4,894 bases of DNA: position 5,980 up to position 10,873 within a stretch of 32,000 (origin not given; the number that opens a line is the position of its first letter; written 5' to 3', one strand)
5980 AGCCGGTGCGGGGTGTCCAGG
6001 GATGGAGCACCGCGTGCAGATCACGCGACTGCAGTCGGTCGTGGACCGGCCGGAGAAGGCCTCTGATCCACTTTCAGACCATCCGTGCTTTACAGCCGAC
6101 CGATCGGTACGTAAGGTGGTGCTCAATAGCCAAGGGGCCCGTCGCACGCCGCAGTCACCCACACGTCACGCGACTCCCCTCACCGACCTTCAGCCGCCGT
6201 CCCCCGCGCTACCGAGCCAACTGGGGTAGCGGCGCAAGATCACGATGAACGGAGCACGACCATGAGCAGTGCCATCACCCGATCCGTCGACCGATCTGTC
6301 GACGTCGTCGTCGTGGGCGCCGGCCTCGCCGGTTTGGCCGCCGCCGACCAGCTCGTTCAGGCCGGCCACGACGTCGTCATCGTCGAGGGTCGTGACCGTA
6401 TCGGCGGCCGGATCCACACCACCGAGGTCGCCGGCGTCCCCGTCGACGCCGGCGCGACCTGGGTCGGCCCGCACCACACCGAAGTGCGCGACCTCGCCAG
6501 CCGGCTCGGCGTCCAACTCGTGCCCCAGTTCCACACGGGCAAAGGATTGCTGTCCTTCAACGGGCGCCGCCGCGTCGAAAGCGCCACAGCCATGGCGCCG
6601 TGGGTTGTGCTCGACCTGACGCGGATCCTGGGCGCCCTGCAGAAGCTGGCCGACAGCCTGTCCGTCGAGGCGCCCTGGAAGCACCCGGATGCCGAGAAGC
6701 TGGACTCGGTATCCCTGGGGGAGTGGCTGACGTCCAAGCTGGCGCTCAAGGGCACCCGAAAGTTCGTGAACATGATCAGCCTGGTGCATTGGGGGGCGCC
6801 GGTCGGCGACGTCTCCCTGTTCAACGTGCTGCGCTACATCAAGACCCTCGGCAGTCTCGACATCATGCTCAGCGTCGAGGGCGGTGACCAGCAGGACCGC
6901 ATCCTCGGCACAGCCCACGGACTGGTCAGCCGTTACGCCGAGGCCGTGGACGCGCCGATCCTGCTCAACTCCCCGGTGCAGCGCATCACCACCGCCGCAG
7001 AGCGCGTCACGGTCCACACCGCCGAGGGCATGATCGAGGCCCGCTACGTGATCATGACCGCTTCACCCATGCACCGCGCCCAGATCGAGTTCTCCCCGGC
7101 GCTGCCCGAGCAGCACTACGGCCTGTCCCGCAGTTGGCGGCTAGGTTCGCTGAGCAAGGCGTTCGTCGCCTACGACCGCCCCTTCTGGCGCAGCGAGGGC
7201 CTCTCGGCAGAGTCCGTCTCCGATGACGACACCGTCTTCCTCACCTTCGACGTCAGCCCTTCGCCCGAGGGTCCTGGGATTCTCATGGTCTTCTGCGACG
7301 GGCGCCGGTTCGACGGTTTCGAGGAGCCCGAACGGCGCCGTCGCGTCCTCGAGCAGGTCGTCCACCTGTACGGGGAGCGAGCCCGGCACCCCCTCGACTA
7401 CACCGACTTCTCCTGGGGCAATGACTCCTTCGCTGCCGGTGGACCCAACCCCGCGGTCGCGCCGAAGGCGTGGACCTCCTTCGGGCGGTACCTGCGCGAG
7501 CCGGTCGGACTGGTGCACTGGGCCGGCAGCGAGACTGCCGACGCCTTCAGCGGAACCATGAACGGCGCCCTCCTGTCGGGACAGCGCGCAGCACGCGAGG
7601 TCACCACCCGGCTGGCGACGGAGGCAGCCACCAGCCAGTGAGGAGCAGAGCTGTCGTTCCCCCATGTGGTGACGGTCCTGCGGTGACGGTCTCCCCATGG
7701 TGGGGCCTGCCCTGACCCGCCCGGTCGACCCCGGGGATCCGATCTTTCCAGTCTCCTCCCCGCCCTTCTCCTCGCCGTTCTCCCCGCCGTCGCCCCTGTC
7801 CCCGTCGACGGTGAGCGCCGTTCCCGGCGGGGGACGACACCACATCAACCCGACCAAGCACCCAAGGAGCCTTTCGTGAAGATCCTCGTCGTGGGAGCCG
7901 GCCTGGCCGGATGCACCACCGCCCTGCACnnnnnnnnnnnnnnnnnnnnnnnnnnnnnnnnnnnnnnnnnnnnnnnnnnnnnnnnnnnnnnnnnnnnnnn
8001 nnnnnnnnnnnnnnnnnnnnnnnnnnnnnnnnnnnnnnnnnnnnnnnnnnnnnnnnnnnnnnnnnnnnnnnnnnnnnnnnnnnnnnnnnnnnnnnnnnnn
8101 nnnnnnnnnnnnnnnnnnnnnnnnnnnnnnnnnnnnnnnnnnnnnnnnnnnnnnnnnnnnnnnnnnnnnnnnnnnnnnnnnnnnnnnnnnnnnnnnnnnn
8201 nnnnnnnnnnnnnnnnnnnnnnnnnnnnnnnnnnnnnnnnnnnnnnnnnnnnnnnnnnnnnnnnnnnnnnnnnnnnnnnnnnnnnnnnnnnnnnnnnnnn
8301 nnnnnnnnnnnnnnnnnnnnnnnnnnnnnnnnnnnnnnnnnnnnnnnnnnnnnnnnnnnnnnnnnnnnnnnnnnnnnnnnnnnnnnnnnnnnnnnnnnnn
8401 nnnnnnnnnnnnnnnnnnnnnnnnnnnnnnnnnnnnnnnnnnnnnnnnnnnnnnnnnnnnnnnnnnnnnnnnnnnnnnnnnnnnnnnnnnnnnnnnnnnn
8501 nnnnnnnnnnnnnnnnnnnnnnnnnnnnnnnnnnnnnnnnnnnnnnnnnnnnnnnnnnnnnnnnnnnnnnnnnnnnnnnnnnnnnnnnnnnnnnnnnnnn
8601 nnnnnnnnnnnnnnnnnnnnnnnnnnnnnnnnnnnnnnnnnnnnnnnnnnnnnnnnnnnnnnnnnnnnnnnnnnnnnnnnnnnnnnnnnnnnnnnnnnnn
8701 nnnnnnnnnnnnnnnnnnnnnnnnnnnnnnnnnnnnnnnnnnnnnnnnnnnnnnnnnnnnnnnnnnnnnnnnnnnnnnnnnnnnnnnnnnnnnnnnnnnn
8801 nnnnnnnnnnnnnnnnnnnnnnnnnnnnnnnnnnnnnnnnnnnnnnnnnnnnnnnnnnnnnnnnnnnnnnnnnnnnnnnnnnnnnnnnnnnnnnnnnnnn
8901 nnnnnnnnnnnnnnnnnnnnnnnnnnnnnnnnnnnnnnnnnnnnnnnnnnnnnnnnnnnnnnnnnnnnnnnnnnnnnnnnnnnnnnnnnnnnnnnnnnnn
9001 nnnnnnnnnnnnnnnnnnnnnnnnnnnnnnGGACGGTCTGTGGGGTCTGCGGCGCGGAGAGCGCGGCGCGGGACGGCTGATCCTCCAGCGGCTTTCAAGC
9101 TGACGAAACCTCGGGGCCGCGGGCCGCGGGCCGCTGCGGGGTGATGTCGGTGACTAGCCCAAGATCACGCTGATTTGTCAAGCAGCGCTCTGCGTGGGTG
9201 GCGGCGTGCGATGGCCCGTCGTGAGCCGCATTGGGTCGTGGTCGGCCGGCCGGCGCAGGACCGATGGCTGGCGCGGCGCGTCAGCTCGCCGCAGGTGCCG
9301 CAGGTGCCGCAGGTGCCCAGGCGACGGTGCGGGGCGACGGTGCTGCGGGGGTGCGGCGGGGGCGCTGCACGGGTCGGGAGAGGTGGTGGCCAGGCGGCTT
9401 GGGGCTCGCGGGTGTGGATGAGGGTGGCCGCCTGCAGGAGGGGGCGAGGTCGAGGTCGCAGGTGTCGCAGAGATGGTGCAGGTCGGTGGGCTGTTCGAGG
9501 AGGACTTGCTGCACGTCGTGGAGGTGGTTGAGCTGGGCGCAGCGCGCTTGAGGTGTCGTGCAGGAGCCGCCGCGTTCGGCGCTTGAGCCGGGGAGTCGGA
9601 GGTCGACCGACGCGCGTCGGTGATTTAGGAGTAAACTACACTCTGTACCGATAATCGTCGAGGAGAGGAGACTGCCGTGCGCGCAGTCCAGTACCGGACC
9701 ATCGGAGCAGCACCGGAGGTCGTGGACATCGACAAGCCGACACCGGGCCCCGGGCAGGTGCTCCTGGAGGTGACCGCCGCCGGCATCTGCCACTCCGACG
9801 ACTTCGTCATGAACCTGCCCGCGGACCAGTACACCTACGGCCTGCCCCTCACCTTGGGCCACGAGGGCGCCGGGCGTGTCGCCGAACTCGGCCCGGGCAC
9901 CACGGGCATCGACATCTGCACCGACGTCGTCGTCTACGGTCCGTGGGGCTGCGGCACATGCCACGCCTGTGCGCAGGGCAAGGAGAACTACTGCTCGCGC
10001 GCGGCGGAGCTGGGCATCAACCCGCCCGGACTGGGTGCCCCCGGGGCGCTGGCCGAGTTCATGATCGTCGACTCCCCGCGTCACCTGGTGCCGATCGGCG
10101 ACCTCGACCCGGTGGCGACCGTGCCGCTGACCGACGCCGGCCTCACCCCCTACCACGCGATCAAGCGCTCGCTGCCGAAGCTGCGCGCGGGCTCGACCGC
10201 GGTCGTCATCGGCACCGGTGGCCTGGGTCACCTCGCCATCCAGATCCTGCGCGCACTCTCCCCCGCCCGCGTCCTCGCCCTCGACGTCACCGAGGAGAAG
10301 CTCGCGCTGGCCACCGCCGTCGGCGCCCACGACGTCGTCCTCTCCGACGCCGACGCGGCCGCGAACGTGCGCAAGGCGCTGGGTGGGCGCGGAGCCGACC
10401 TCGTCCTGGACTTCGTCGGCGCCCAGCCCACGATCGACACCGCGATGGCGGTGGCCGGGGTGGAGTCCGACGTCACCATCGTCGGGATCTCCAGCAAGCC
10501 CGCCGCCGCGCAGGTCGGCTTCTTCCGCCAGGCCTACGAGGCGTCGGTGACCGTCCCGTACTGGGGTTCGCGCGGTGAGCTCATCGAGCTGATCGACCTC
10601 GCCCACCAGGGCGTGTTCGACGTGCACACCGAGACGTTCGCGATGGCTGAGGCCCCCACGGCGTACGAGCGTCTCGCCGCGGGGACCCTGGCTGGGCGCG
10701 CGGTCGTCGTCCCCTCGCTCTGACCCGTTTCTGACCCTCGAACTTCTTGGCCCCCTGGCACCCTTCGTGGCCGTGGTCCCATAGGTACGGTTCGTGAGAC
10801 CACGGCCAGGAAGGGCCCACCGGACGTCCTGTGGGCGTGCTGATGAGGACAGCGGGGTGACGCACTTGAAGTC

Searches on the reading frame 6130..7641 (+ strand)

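Call 8: search_protein_families(library=pfam, proteins=[window:6130-7641:+], max_evalue=0.01)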
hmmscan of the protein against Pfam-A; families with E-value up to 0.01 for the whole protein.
window:6130-7641:+ (503 aa): 14 families
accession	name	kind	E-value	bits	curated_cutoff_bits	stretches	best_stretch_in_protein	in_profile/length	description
PF01593.30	Amino_oxidase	-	2e-70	238.8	19.8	1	66-491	1-442/443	Flavin containing amine oxidoreductase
PF13450.12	NAD_binding_8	-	1.3e-15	57.8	21.9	1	61-126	1-68/68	NAD(P)-binding Rossmann-like domain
PF01266.30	DAO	-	2.7e-10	40.7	27.9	1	58-102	1-43/353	FAD dependent oxidoreductase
PF00890.30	FAD_binding_2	-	2.2e-07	30.9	20.4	1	58-96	1-39/414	FAD binding domain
PF12831.13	FAD_oxidored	-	2.4e-07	30.8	27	1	58-95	1-38/416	FAD dependent oxidoreductase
PF07992.20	Pyr_redox_2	-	6.4e-07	29.5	26.1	1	58-97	2-42/291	Pyridine nucleotide-disulphide oxidoreductase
PF13738.12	Pyr_redox_3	-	7e-07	29.2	30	0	267-314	88-135/305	Pyridine nucleotide-disulphide oxidoreductase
PF03486.20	HI0933_like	-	3.6e-05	23.8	50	1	58-98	2-42/244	HI0933-like protein Rossmann domain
PF01494.25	FAD_binding_3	-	0.00011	22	22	1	57-88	2-33/349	FAD binding domain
PF00070.33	Pyr_redox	-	0.00023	22.1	22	1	59-92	2-35/82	Pyridine nucleotide-disulphide oxidoreductase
PF01946.23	Thi4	-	0.00034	20.3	26.2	1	57-94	18-56/235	Thi4 family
PF01134.28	GIDA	-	0.00038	20.1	22.1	1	58-94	1-29/391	Glucose inhibited division protein A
PF05834.18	Lycopene_cycl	-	0.0004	20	23.4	1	58-90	1-35/380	Lycopene cyclase protein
PF01262.27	AlaDh_PNT_C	-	0.0035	17.2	23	1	38-88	8-60/214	Alanine dehydrogenase/PNT, C-terminal domain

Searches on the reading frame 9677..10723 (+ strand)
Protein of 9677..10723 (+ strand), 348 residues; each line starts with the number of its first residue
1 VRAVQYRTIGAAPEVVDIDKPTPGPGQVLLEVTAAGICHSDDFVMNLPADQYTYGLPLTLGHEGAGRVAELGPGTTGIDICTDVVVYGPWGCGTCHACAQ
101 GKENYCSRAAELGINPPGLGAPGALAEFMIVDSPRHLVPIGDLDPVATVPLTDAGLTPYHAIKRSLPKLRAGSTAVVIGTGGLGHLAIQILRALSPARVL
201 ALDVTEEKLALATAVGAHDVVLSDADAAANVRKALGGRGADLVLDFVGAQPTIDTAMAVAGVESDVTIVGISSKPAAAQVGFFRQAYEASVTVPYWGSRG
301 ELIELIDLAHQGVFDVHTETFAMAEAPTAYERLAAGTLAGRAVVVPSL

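Call 7: search_protein_families(library=pfam, proteins=[window:9677-10723:+], max_evalue=0.01)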
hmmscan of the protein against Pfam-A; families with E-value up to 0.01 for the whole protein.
window:9677-10723:+ (348 aa): 4 families
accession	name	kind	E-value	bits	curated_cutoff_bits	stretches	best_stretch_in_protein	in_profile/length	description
PF08240.17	ADH_N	-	2.4e-22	79.6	23.5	1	24-140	1-102/104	Alcohol dehydrogenase GroES-like domain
PF00107.32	ADH_zinc_N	-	3.5e-19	69.5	31.8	1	182-309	1-127/129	Zinc-binding dehydrogenase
PF13602.12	ADH_zinc_N_2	-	4.4e-11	44.3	27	1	216-344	2-134/134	Zinc-binding dehydrogenase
PF16912.11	Glu_dehyd_C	-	0.0038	17.2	34.9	1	173-274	32-134/211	Glucose dehydrogenase C-terminus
